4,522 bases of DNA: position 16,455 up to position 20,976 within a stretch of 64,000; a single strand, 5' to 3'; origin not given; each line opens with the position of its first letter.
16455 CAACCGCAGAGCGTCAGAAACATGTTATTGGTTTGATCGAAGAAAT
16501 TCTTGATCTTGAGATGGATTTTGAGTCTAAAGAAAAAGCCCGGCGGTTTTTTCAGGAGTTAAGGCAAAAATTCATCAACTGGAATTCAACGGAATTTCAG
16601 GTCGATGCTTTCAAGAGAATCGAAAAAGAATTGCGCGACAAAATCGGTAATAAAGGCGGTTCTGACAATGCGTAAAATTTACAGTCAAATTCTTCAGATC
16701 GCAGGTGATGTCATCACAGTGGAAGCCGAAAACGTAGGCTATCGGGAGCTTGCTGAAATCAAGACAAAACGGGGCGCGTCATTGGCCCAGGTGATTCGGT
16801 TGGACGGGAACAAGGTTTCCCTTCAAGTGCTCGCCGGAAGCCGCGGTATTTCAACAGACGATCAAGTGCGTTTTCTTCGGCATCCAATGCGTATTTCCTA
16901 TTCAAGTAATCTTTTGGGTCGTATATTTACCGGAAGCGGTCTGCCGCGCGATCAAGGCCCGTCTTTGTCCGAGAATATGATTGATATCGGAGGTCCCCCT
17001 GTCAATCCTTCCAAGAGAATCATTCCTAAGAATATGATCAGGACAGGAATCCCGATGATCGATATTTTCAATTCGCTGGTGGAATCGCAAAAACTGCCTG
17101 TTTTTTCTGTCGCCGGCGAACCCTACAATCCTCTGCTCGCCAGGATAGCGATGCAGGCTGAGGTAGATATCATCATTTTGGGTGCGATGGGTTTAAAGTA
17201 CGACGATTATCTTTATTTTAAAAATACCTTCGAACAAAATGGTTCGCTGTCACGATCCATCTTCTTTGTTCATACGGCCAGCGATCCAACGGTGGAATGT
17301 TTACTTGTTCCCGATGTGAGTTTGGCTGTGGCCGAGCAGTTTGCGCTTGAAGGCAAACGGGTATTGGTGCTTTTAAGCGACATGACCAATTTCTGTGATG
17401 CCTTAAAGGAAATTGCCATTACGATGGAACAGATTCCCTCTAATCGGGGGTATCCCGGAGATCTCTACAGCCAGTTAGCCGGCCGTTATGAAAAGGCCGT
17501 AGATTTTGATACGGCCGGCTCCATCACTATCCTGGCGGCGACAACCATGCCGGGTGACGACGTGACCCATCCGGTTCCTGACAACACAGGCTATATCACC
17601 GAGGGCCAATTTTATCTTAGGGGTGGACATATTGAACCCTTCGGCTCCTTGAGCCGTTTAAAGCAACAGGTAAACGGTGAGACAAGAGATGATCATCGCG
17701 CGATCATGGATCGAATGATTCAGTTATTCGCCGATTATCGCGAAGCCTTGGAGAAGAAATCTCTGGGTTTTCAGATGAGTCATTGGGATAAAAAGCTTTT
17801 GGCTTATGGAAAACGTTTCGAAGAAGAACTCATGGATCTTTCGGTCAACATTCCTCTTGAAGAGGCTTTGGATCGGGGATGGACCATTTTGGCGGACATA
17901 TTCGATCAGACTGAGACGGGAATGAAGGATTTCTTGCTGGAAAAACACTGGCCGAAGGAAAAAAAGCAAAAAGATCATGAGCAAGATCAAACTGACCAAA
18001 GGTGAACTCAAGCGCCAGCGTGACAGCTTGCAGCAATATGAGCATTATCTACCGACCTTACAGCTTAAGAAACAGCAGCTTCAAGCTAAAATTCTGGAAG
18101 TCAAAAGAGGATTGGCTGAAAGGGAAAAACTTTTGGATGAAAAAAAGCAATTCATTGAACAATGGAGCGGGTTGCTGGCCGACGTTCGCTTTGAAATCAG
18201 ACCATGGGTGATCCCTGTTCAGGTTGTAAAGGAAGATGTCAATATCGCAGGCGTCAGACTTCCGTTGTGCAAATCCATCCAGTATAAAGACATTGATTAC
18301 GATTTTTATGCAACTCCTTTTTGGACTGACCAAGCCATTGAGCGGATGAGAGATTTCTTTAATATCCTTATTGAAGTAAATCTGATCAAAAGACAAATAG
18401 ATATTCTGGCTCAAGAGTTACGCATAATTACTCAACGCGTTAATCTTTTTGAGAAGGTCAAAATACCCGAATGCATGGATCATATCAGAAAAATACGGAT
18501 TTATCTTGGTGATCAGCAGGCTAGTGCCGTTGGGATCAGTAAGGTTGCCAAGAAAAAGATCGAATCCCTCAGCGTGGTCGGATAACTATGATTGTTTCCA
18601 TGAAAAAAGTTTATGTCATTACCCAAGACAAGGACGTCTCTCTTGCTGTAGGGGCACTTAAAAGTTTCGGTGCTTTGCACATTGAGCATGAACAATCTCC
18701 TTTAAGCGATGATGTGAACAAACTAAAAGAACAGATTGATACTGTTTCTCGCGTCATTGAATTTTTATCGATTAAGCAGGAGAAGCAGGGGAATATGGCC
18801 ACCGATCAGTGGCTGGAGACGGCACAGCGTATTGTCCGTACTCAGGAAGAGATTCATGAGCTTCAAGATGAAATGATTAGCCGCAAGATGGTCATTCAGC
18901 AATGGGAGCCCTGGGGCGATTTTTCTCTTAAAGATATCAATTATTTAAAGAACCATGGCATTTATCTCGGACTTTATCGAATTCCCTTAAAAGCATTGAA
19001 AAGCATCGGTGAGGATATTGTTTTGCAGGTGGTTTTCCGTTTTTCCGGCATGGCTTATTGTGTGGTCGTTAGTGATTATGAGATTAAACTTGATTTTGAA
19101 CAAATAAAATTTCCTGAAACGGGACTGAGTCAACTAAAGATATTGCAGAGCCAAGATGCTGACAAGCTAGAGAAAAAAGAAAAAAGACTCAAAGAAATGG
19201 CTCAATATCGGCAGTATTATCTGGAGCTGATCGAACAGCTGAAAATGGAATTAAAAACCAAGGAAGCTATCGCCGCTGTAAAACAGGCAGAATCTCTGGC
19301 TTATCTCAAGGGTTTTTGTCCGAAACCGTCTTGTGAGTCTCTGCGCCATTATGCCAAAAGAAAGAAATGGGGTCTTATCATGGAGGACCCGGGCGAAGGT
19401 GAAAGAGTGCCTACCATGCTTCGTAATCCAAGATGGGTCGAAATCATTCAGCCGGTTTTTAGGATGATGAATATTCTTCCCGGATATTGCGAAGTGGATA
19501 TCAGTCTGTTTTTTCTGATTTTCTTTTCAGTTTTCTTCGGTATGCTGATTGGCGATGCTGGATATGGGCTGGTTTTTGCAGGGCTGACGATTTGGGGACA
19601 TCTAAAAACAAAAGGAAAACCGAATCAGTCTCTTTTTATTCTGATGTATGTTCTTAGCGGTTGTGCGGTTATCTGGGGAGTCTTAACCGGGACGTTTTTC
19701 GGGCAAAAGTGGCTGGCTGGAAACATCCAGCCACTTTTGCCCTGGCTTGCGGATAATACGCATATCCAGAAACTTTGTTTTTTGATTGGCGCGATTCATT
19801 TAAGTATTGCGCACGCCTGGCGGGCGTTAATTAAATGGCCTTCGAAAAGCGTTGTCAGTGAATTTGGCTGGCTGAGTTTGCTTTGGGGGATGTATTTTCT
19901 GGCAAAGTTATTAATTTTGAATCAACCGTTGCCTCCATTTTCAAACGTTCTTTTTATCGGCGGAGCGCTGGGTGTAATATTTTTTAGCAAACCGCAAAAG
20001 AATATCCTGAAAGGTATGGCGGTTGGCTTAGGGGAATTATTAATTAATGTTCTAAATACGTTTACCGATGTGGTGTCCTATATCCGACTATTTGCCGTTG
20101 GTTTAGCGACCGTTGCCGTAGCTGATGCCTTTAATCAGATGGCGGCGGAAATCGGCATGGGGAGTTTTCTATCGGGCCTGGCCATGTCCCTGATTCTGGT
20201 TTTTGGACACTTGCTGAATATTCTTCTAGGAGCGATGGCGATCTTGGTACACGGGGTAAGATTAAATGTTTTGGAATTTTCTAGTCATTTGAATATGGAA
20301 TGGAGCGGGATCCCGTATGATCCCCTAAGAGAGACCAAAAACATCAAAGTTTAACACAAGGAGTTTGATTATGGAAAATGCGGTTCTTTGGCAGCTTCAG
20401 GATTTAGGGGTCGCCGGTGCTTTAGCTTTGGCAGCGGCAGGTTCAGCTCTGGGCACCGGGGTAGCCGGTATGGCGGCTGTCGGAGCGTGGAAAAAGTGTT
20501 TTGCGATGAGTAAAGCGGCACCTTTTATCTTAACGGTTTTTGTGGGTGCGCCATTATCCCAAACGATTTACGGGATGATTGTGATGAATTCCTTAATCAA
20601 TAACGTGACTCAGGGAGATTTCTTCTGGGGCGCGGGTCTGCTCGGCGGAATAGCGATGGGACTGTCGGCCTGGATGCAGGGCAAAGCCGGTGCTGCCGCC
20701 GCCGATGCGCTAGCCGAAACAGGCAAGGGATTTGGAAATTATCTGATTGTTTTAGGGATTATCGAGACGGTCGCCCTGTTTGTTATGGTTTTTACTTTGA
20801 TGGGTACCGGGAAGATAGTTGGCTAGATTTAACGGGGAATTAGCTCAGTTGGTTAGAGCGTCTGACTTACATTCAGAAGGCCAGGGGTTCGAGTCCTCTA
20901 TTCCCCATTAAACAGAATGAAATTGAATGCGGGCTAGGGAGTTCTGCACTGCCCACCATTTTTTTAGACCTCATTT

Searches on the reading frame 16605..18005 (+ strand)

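Call 37: search_protein_families(library=pfam, proteins=[window:16605-18005:+], max_evalue=0.001)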
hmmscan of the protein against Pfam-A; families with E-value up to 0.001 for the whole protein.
window:16605-18005:+ (466 aa): 3 families
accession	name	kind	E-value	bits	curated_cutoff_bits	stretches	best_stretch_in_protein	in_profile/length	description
PF00006.31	ATP-synt_ab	-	8.5e-50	169.8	29.5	1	148-339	1-194/213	ATP synthase alpha/beta family, nucleotide-binding domain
PF22919.1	ATP-synt_VA_C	-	2.5e-10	40.7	24.7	1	356-447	4-99/101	C-terminal domain of V and A type ATP synthase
PF02874.29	ATP-synt_ab_N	-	4.2e-08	34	20.9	1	29-91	1-68/69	ATP synthase alpha/beta family, beta-barrel domain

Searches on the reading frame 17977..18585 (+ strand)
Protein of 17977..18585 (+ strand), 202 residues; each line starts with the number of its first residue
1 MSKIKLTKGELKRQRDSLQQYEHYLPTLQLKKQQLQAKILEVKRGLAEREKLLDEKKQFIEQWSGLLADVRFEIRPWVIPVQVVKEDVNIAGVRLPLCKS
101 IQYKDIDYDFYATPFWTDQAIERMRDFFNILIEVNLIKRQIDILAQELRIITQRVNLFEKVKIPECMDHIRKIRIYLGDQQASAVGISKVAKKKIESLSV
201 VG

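Call 37: search_protein_families(library=pfam, proteins=[window:17977-18585:+], max_evalue=0.001)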
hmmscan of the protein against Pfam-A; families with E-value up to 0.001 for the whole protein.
window:17977-18585:+ (202 aa): 1 family
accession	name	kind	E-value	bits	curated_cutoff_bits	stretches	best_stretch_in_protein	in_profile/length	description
PF01813.22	ATP-synt_D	-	1.3e-34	120.2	25.7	1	10-193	1-196/196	ATP synthase subunit D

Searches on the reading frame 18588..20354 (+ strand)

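Call 37: search_protein_families(library=pfam, proteins=[window:18588-20354:+], max_evalue=0.001)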
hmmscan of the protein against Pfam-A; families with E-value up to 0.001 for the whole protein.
window:18588-20354:+ (588 aa): 1 family
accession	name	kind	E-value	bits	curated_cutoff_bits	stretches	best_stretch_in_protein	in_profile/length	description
PF01496.24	V_ATPase_I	-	2.8e-07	29.3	30.7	1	194-342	266-418/815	V-type ATPase 116kDa subunit family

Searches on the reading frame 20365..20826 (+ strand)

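Call 37: search_protein_families(library=pfam, proteins=[window:20365-20826:+], max_evalue=0.001)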
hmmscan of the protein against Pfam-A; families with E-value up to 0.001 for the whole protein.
window:20365-20826:+ (153 aa): 1 family
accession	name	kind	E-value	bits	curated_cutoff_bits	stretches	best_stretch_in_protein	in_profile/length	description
PF00137.26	ATP-synt_C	-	1.4e-11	44.9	24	1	89-146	2-59/60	ATP synthase subunit C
